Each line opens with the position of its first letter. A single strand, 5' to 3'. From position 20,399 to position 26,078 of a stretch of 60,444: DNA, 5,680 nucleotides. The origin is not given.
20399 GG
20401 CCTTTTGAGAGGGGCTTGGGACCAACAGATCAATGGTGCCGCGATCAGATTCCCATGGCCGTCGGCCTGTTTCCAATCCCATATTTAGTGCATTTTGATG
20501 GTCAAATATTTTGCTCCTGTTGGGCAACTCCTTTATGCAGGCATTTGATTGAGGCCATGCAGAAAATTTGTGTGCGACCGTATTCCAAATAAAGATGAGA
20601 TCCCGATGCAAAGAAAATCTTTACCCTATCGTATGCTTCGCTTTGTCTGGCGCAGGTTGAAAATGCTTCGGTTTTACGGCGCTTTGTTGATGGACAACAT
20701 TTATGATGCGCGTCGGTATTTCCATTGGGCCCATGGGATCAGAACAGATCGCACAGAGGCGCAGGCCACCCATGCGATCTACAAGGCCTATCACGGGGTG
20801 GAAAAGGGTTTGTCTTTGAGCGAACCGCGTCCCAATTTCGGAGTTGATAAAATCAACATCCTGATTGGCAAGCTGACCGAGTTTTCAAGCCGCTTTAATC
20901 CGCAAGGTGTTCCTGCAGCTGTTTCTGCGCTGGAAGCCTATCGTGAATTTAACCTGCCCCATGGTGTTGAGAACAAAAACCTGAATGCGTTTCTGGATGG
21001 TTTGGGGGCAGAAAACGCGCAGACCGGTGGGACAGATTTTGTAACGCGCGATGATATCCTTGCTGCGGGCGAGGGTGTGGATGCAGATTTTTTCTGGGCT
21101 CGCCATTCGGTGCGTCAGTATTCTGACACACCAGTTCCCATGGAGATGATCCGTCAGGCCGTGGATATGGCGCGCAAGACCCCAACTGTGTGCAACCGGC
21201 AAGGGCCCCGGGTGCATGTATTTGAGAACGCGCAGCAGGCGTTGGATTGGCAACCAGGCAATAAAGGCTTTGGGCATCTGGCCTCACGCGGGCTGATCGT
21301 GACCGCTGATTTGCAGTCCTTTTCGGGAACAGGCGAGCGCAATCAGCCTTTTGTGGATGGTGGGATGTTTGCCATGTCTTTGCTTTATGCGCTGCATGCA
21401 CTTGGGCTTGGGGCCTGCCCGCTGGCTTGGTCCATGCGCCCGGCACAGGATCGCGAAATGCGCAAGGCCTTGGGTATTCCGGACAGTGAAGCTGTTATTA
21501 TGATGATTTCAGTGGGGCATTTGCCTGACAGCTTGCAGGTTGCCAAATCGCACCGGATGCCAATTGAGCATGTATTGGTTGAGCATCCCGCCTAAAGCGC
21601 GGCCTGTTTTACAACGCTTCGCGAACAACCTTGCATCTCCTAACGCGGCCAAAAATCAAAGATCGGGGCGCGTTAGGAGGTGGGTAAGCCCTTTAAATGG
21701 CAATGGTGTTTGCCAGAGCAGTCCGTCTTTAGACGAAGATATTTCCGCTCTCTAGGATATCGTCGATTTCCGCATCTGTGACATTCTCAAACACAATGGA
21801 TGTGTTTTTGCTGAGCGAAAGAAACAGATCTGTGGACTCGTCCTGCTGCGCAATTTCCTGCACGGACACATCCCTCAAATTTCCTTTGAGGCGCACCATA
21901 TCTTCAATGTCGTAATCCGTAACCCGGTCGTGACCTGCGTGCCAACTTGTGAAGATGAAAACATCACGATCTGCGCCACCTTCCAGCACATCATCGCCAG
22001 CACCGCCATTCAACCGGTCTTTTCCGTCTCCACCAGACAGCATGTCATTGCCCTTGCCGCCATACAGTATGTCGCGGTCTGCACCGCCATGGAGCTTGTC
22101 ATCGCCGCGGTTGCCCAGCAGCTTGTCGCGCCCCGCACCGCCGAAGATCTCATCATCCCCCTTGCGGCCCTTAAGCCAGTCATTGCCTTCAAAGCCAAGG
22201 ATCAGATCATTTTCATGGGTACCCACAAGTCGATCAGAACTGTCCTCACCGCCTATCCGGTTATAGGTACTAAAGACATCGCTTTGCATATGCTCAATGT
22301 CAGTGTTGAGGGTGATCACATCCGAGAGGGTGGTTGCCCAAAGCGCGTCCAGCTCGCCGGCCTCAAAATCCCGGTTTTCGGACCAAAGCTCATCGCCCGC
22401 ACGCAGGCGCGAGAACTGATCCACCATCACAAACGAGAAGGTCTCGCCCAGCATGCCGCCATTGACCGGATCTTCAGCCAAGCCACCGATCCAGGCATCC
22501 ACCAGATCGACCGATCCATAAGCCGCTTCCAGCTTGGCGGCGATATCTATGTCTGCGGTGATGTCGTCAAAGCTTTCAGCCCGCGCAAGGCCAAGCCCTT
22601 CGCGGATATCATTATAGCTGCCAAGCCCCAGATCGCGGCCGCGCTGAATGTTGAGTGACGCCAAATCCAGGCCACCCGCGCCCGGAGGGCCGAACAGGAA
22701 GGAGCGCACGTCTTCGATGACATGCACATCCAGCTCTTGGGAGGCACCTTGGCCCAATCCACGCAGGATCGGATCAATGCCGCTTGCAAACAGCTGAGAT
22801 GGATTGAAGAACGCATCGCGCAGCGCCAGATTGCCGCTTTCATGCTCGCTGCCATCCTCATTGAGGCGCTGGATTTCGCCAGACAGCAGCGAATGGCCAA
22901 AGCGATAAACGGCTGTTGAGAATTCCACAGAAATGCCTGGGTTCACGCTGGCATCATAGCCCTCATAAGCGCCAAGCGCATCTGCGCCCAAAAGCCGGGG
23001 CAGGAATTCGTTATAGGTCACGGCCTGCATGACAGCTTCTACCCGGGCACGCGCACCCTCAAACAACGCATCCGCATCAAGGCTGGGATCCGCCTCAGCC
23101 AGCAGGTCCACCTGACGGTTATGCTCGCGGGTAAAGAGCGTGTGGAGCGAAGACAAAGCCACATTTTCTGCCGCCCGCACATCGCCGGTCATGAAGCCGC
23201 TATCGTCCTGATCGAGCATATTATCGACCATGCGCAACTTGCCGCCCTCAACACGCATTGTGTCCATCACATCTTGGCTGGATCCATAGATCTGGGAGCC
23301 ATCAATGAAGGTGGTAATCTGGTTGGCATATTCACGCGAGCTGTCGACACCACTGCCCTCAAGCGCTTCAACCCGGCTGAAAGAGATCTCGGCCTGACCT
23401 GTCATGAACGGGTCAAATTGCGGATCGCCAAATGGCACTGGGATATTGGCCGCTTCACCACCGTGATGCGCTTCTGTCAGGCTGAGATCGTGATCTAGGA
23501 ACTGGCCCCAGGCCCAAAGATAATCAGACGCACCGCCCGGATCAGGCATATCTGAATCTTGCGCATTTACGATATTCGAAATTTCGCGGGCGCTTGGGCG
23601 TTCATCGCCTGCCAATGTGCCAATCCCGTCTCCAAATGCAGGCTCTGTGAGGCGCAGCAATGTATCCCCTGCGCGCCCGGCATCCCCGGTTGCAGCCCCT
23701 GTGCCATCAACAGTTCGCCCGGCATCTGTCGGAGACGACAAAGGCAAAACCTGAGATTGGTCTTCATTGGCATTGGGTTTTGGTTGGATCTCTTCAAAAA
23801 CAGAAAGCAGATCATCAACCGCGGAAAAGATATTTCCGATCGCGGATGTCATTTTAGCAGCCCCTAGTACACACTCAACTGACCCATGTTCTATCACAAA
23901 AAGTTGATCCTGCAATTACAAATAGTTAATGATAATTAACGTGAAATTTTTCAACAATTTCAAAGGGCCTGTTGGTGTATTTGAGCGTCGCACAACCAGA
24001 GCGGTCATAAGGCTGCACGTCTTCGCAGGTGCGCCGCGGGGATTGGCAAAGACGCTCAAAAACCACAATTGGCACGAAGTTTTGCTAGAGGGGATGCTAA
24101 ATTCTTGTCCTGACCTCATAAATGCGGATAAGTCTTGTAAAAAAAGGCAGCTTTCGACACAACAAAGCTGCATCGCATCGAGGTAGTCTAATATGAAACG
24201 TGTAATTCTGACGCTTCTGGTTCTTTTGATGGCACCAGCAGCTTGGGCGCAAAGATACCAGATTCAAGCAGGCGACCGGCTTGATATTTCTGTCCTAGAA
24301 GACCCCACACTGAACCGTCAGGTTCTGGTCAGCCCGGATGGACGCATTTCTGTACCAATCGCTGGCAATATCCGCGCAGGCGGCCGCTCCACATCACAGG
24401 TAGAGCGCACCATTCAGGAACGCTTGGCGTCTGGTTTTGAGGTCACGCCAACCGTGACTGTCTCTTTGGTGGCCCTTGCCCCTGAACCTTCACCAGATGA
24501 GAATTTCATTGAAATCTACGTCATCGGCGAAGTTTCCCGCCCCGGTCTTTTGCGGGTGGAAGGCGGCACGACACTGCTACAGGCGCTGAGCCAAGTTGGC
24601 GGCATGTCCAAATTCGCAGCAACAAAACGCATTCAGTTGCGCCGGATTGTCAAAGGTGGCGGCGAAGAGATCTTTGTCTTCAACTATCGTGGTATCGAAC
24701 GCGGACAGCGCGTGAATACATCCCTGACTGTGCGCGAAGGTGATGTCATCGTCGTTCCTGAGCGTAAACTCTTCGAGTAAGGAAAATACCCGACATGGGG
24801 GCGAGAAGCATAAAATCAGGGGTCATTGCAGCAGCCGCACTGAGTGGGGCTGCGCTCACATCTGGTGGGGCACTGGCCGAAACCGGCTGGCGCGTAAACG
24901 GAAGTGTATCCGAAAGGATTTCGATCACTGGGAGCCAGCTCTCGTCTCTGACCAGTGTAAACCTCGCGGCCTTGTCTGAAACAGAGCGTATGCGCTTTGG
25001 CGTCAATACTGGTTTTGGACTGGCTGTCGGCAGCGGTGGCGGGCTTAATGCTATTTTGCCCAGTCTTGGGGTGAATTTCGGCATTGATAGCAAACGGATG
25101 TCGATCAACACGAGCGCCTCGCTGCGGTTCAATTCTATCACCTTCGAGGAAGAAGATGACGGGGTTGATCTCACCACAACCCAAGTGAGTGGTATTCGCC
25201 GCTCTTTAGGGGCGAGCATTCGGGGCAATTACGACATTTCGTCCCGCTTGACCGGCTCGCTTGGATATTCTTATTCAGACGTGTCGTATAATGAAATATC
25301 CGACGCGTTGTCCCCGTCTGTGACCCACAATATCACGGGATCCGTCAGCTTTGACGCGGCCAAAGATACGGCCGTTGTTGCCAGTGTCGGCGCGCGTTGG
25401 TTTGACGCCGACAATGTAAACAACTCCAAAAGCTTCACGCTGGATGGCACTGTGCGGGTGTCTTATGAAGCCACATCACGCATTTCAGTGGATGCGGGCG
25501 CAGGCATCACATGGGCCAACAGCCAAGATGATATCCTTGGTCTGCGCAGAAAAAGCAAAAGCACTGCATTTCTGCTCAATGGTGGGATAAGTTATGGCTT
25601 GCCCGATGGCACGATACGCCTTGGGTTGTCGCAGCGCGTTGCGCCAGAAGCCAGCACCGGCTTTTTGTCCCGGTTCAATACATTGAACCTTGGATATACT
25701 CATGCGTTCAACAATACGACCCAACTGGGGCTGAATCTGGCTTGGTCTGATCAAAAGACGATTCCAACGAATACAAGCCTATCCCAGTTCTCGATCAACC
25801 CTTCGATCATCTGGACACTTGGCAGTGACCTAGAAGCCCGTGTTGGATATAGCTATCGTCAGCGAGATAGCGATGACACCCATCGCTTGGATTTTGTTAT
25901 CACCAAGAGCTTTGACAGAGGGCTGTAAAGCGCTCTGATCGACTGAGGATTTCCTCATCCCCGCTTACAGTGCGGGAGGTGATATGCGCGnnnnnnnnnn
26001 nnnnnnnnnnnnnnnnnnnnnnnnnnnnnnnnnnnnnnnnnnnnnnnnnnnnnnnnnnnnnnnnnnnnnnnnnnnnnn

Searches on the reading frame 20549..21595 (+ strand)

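Call 9: search_protein_families(library=pfam, proteins=[window:20549-21595:+], max_evalue=0.001)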
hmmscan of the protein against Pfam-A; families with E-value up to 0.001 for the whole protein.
window:20549-21595:+ (348 aa): 2 families
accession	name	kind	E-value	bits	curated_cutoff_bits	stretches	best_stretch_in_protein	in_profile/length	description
PF00881.29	Nitroreductase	-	3.9e-20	73.1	23.5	2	259-324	107-167/167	Nitroreductase family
PF14512.11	TM1586_NiRdase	-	6.9e-05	23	27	0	184-210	8-34/215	Putative TM nitroreductase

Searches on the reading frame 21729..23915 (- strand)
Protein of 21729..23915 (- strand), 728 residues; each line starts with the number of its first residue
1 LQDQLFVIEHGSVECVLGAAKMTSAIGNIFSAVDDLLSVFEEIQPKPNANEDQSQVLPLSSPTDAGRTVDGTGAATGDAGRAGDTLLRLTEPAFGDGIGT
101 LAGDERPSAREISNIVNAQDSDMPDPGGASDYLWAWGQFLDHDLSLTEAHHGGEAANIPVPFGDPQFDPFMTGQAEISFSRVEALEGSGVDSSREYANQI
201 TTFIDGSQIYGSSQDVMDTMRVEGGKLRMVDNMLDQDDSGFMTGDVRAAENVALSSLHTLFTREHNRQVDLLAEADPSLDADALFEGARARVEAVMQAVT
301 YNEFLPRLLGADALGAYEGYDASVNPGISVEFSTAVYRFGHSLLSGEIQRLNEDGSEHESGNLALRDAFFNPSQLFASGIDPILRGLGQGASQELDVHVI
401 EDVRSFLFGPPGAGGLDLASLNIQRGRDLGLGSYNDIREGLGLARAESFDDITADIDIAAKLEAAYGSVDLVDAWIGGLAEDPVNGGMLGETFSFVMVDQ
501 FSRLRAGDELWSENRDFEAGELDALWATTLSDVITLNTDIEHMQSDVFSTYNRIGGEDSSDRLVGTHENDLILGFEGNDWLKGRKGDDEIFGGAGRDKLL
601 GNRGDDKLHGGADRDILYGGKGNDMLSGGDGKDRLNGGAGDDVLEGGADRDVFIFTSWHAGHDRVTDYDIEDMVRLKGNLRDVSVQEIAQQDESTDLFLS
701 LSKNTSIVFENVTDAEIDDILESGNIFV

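Call 9: search_protein_families(library=pfam, proteins=[window:21729-23915:-], max_evalue=0.001)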
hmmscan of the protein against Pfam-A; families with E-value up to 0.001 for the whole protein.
window:21729-23915:- (728 aa): 2 families
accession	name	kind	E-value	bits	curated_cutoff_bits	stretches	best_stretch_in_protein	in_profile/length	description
PF03098.20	An_peroxidase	-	3.3e-131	438.9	25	1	76-548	13-530/530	Animal haem peroxidase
PF00353.25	HemolysinCabind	-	2.2e-21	75.9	23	3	591-626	1-36/36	RTX calcium-binding nonapeptide repeat (4 copies)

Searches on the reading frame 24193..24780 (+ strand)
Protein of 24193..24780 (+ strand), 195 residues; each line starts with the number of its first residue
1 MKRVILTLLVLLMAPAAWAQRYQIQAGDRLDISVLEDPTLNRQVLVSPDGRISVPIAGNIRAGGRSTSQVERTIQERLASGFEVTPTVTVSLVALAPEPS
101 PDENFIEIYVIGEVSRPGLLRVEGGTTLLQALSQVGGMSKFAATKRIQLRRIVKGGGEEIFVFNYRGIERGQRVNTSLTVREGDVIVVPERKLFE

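Call 9: search_protein_families(library=pfam, proteins=[window:24193-24780:+], max_evalue=0.001)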
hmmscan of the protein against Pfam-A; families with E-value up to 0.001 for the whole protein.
window:24193-24780:+ (195 aa): 3 families
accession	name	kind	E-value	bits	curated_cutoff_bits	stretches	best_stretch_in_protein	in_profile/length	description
PF02563.21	Poly_export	-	6.1e-21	74.8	28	1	19-92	4-76/77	Polysaccharide biosynthesis/export protein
PF10531.15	SLBB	-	4.1e-15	55.8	27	1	108-159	2-51/55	SLBB domain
PF22461.2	SLBB_2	-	3e-08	34.1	27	1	108-188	3-79/79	SLBB domain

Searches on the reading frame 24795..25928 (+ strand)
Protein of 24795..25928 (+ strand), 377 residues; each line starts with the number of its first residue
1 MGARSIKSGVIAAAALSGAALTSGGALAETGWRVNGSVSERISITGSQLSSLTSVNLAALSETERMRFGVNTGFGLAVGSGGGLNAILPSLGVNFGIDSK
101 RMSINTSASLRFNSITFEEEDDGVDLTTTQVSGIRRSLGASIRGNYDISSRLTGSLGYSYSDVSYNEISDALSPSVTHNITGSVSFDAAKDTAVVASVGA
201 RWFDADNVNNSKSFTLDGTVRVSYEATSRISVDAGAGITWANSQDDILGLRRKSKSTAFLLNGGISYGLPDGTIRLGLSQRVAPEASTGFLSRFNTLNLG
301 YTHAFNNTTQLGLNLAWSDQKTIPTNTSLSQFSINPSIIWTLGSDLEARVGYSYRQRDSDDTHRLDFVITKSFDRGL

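Call 9: search_protein_families(library=pfam, proteins=[window:24795-25928:+], max_evalue=0.001)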
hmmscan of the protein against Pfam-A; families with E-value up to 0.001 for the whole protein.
window:24795-25928:+ (377 aa): 2 families
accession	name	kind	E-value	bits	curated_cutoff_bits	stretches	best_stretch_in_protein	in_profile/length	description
PF13505.12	OMP_b-brl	-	3.6e-07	31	28.7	0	182-272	62-143/175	Outer membrane protein beta-barrel domain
PF10677.15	DUF2490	-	6.9e-05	23.1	29.8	0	327-363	32-72/186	Protein of unknown function (DUF2490)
